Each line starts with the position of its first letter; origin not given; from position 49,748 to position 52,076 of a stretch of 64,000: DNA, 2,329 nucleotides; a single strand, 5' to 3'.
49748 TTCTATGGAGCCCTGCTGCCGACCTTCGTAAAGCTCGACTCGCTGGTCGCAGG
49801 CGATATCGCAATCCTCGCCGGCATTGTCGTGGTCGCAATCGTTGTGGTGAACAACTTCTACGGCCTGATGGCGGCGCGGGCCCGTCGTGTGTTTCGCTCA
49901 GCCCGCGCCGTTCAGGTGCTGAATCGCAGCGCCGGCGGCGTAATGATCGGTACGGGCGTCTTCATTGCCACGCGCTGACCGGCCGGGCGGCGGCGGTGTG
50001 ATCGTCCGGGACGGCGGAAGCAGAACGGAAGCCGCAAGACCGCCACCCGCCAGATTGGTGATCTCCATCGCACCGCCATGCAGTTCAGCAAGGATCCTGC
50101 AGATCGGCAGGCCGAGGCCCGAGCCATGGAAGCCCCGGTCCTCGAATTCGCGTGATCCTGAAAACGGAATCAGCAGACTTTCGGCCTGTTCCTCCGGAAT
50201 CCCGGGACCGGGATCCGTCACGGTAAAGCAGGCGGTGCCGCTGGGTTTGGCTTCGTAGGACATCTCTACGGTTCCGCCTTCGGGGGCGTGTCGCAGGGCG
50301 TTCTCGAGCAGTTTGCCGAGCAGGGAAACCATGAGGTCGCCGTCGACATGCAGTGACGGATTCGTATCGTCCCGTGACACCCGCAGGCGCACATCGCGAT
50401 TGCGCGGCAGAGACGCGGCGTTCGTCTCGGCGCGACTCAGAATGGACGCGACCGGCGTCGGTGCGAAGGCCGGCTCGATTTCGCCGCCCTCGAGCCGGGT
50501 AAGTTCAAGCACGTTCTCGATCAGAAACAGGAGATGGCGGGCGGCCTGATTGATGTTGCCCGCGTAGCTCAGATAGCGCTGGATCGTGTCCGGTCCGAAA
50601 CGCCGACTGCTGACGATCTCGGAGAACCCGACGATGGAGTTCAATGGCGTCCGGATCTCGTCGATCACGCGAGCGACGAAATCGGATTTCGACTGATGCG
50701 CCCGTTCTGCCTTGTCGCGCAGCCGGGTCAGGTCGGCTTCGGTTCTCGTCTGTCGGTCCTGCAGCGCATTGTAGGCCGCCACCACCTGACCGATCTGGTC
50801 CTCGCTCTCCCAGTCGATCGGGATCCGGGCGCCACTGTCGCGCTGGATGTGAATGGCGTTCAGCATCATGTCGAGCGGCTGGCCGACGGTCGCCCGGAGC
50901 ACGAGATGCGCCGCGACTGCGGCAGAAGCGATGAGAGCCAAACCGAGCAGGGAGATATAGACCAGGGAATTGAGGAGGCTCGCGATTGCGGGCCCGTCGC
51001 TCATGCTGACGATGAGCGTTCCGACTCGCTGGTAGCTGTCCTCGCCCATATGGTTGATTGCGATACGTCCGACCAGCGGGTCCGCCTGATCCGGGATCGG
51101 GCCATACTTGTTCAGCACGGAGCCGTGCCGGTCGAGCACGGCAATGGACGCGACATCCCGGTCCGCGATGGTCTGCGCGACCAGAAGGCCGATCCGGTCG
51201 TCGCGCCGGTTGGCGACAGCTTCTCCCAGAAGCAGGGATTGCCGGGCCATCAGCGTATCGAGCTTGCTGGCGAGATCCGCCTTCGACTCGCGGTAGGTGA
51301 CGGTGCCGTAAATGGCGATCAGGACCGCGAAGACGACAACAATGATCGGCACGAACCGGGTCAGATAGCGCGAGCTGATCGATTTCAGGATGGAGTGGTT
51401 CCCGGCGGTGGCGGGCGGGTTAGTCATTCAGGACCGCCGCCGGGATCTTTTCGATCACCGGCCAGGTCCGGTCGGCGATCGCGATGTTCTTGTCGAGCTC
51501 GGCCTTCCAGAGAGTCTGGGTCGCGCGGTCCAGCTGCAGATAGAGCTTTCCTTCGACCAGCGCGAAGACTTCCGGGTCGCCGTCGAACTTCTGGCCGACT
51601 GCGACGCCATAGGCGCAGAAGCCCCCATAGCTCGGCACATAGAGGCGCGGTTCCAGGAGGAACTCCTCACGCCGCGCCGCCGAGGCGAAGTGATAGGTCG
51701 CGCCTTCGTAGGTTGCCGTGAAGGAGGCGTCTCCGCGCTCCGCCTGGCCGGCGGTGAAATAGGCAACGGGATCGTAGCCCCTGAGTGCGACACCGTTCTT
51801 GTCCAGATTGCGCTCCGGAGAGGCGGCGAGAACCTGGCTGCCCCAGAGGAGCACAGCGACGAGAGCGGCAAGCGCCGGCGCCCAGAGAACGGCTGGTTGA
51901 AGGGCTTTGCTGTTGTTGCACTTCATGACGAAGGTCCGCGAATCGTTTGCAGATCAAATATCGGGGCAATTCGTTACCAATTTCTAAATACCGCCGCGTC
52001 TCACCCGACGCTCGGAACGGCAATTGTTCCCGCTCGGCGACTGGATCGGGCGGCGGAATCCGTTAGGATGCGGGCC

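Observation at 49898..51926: Histidine-kinase homologue with Asp at the phospho-acceptor His, coupled to an exported YHS protein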

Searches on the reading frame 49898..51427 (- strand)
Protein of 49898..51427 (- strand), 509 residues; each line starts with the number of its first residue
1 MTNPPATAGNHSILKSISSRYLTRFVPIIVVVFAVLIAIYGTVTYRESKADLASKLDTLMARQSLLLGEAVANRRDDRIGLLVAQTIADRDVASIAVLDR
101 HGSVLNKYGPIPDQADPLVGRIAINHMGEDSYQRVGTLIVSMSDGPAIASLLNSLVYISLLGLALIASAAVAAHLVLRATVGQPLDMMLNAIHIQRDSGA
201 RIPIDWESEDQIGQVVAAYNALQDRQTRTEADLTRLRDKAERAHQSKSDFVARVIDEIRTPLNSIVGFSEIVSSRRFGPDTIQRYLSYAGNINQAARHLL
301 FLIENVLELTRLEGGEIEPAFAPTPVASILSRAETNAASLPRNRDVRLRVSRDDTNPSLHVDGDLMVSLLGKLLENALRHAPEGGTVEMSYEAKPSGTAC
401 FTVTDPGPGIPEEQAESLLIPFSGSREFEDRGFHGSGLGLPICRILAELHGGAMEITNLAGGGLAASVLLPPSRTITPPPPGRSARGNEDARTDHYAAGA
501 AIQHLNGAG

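Call 3: search_protein_families(library=pfam, proteins=[window:49898-51427:-], max_evalue=0.1)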
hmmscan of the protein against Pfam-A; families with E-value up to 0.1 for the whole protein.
window:49898-51427:- (509 aa): 3 families
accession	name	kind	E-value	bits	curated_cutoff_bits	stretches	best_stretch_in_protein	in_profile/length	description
PF02518.31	HATPase_c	-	8.1e-20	71.8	26.4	1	363-472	3-109/111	Histidine kinase-, DNA gyrase B-, and HSP90-like ATPase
PF00512.31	HisKA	-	1e-11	45.2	26.9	1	246-315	1-66/66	His Kinase A (phospho-acceptor) domain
PF06474.18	LPAM_MltD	-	0.028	15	24.8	1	15-38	7-30/34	MltD lipid attachment motif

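Call 4: search_protein_families(library=ncbifam, proteins=[window:49898-51427:-], max_evalue=0.1)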
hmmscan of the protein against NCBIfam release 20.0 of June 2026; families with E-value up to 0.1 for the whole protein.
window:49898-51427:- (509 aa): 71 families (the best 25 are shown)
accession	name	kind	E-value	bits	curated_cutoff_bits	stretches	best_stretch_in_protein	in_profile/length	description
TIGR02966.1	phoR_proteo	equivalog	1.6e-33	116.2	334.2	1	236-463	101-326/333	phosphate regulon sensor histidine kinase PhoR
NF041593.1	histid_kinase_PdhS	equivalog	4.2e-33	114.4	2000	1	227-476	782-1039/1041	cell-division control histidine kinase PdhS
NF011874.0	PRK15347.1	equivalog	3.5e-32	111.4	852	1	158-479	301-620/921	two component system sensor kinase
NF050805.1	CellDivHKDivJCaul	equivalog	7e-31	107.1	1000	1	227-471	278-519/531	cell cycle sensor histidine kinase DivJ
NF038297.2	hybrid_HK_HrmK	equivalog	1.7e-30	106.2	725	1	216-474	205-459/607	hybrid histidine kinase/response regulator HrmK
TIGR02956.1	TMAO_torS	equivalog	6.1e-28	97.4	676.5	1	235-462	452-672/967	TMAO reductase system sensor histidine kinase/response regulator TorS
NF008312.0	PRK11100.1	equivalog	7.2e-27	94.3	356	1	245-471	254-473/477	two-component system sensor histidine kinase CreC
NF046044.1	PnpS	equivalog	1.8e-26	93.1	400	1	240-471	163-390/390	two-component system histidine kinase PnpS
NF047465.1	hybrid_HK_LvrA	exception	5.4e-25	87.6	1200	1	222-471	177-421/819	hybrid histidine kinase/response regulator LvrA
NF041947.1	LuxQ_Vibrio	equivalog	7e-25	87.1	1200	1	234-471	459-695/843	quorum-sensing autoinducer 2 sensor kinase/phosphatase LuxQ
NF033092.0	HK_WalK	equivalog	2.8e-24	85.6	725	1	240-471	365-593/594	cell wall metabolism sensor histidine kinase WalK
NF045901.1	HisKinLetSLeg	equivalog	3e-23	81.8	1650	1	233-463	279-509/906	two-component system sensor histidine kinase LetS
NF007837.0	PRK10549.1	equivalog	6.9e-23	81.1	603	1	223-474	216-460/466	envelope stress sensor histidine kinase BaeS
NF008302.0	PRK11091.1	equivalog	1.7e-22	79.4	838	1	234-465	270-498/779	aerobic respiration two-component sensor histidine kinase ArcB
TIGR01386.1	cztS_silS_copS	subfamily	2.2e-22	79.7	292.55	1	143-458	154-445/457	heavy metal sensor histidine kinase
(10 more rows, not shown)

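Call 5: find_homologous_proteins(query=window:49898-51427:-)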
Query window:49898-51427:- (509 aa): 2411 proteins with E <= 0.001 among 8000 candidates; the best 120 are listed.
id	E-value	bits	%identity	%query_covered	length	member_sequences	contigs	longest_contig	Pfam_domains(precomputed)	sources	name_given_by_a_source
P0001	0.0e+0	1108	100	100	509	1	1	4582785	PF02518.32,PF00512.32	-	-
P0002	6.1e-277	937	85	100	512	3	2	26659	PF02518.32,PF00512.32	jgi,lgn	jgi:signal transduction histidine kinase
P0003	2.8e-259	879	80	100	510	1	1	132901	PF02518.32,PF00512.32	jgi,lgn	-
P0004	5.1e-213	726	66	100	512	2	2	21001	PF02518.32,PF00512.32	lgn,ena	-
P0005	4.6e-209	713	66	100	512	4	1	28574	PF02518.32,PF00512.32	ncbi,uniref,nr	ncbi:sensor histidine kinase [Nisaea nitritireducens]|uniref:sensor histidine kinase n=1 Tax=Nisaea 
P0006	1.1e-207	709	65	100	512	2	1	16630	PF02518.32,PF00512.32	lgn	-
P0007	6.0e-206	703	66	97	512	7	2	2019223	PF02518.32,PF00512.32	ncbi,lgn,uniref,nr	ncbi:HAMP domain-containing sensor histidine kinase [Nisaea sp.]|uniref:sensor histidine kinase n=1 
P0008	1.4e-203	695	65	99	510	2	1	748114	PF02518.32,PF00512.32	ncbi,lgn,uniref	ncbi:HAMP domain-containing sensor histidine kinase [Nisaea sp.]|uniref:sensor histidine kinase n=1 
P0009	3.4e-202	690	65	97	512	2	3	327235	PF02518.32,PF00512.32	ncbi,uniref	ncbi:HAMP domain-containing sensor histidine kinase [Nisaea sp.]|uniref:sensor histidine kinase n=1 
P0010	6.2e-199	680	65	99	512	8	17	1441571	PF02518.32,PF00512.32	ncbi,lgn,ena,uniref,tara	ncbi:HAMP domain-containing sensor histidine kinase [uncultured Nisaea sp.]|uniref:sensor histidine 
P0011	1.4e-111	392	68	55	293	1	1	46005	-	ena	-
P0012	4.2e-105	370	42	91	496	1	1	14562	PF02518.32,PF00512.32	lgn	-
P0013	6.7e-44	168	34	50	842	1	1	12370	PF08447.19,PF13185.13,PF01590.33,PF02518.32,PF00512.32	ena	-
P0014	5.6e-43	165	28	46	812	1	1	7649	PF13581.13,PF08448.17,PF02518.32,PF00512.32,PF00072.31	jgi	jgi:signal transduction histidine kinase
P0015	7.3e-40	155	37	52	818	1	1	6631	PF08447.19,PF13426.14,PF08448.17,PF02518.32,PF00512.32,PF00989.32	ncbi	-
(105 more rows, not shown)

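Call 34: search_solved_structures(query=window:49898-51427:-, max_evalue=1e-10, show_alignments=2)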
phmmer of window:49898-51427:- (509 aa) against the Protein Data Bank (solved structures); distinct sequences matched with E-value up to 1e-10: 24.
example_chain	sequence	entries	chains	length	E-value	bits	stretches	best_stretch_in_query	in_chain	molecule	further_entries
4q20_A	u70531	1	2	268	5.1e-23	84.6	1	242-473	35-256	Sensor protein DivL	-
7z8n_A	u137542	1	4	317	1.6e-20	76.4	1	229-465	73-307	Histidine kinase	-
8u4x_A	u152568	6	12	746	3.7e-18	68.6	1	223-464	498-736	histidine kinase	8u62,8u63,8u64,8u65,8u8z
6lgq_C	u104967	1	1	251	3.3e-17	65.5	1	242-473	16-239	Histidine kinase KdpD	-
6paj_A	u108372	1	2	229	3.4e-17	65.4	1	244-471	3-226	Sensor protein SrrB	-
9jfj_A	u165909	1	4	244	7.9e-15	57.6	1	248-477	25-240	Sensor histidine kinase ZraS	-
7p8e_A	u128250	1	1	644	2.2e-14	56.1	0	233-380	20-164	Receiver domain of histidine kinase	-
6qrj_A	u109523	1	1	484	4.1e-14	55.2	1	252-464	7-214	Hybrid kinase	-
4jas_A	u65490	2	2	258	1.1e-13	53.9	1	238-474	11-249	Histidine kinase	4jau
4i5s_A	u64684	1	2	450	4.3e-13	51.9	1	240-472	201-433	Putative histidine kinase CovS; VicK-like protein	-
5uht_A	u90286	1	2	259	1.4e-12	50.2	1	238-474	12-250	Sensor histidine kinase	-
2c2a_A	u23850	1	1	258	1.4e-12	50.2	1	238-474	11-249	SENSOR HISTIDINE KINASE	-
3dge_A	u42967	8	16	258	1.5e-12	50.1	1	238-474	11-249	Sensor protein | Histidine kinase | Sensor histidine kinase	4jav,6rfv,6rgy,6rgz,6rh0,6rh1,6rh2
7n0e_B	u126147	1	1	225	1.9e-12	49.7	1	247-471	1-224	Histidine kinase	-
6rh7_A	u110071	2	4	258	2e-12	49.7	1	238-474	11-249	Sensor histidine kinase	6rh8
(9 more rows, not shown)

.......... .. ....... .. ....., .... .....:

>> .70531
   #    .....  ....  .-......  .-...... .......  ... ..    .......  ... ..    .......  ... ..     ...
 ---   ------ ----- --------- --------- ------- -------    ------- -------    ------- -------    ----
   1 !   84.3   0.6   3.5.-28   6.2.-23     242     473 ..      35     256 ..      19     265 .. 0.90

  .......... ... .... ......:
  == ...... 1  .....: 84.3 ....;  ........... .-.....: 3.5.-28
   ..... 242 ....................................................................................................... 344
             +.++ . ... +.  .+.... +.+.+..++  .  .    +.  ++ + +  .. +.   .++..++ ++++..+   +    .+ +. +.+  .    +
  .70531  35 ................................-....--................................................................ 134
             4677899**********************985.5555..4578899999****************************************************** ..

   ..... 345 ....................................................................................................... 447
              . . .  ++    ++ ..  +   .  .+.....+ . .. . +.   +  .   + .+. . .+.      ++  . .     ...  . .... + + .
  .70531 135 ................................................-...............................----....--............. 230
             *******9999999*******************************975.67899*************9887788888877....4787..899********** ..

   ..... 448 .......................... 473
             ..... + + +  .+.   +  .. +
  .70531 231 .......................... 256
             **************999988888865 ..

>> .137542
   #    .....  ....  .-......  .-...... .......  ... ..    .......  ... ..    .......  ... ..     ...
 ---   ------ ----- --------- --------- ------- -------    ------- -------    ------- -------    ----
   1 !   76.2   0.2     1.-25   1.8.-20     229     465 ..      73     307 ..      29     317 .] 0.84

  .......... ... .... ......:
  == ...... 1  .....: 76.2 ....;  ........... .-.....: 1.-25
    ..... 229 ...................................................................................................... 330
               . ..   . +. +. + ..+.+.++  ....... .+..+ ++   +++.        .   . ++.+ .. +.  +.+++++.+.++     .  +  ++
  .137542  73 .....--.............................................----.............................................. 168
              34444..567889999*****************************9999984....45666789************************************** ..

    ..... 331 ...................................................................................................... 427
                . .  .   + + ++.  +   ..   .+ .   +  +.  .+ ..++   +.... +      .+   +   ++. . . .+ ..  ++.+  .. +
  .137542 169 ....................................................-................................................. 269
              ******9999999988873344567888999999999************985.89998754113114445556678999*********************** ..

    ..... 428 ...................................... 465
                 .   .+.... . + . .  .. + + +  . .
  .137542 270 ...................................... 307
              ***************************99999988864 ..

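Call 38: find_encoding_contigs(protein=P0012, flank=7000, max_places=3)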
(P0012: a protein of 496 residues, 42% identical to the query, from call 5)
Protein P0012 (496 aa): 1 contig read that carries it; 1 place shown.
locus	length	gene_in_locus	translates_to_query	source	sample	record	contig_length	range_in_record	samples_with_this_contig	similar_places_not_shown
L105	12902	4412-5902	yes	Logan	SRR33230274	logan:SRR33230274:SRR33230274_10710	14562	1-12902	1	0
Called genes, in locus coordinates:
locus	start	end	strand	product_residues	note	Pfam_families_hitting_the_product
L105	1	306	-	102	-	?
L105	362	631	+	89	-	PF07896:DUF1674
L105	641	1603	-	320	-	PF19420:DDAH_eukar, PF02274:ADI (weak)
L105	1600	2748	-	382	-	PF02515:CoA_transf_3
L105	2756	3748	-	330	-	PF00682:HMGL-like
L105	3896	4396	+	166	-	PF04945:YHS (faint)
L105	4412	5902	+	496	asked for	PF00512:HisKA, PF02518:HATPase_c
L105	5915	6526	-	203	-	PF01810:LysE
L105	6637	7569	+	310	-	PF01436:NHL (faint), PF08450:SGL, PF01731:Arylesterase (faint)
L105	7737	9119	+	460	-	PF01554:MatE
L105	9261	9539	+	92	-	PF22147:AcrIC5 (faint)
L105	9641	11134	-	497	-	PF01663:Phosphodiest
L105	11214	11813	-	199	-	PF02775:TPP_enzyme_C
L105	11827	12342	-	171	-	PF02776:TPP_enzyme_N (weak)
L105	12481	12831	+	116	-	PF09339:HTH_IclR (faint), PF01022:HTH_5 (weak), PF12840:HTH_20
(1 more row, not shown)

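Call 71: search_protein_representatives(protein=P0001)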
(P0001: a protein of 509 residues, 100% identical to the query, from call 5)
Query: 509 residues. Proteins with E-value up to 0.001 (for the whole library): 909655; up to 1e-10: 476796; up to 1e-30: 6793. The best 150 are listed.
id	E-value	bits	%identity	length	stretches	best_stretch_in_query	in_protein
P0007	1.9e-206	702.7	66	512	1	14-508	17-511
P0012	1.3e-105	370.1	41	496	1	15-477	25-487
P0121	4.0e-78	279.6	35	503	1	13-478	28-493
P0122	1.8e-69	251.1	34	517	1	16-475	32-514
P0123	2.8e-69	250.4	35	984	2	218-478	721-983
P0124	5.9e-68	246.0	33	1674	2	232-476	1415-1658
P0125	1.1e-67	245.1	33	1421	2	223-476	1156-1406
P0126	8.1e-67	242.3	31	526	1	7-475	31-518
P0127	5.7e-64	232.9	32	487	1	13-472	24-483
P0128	1.6e-60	221.5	33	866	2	232-476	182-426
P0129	4.2e-60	220.1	30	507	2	221-474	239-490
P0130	9.1e-60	219.0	32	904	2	221-471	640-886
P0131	1.6e-59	218.2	33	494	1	15-476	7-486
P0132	2.2e-59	217.7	30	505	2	223-477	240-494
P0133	3.5e-59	217.1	32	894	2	223-472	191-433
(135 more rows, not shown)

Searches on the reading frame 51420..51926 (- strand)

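Call 3: search_protein_families(library=pfam, proteins=[window:51420-51926:-], max_evalue=0.1)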
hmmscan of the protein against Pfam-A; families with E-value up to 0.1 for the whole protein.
window:51420-51926:- (168 aa): 1 family
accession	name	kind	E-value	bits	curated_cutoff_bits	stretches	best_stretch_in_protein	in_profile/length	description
PF04945.19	YHS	-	3.2e-05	24.3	30.3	1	67-98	14-45/47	YHS domain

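Call 4: search_protein_families(library=ncbifam, proteins=[window:51420-51926:-], max_evalue=0.1)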
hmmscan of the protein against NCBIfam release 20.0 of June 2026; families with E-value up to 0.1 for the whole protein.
window:51420-51926:- (168 aa): 1 family
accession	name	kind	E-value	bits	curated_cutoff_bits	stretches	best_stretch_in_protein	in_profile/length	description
NF041384.1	YHS_seleno_dom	subfamily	4.5e-39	133.2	70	1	46-156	2-112/113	YHS domain-containing (seleno)protein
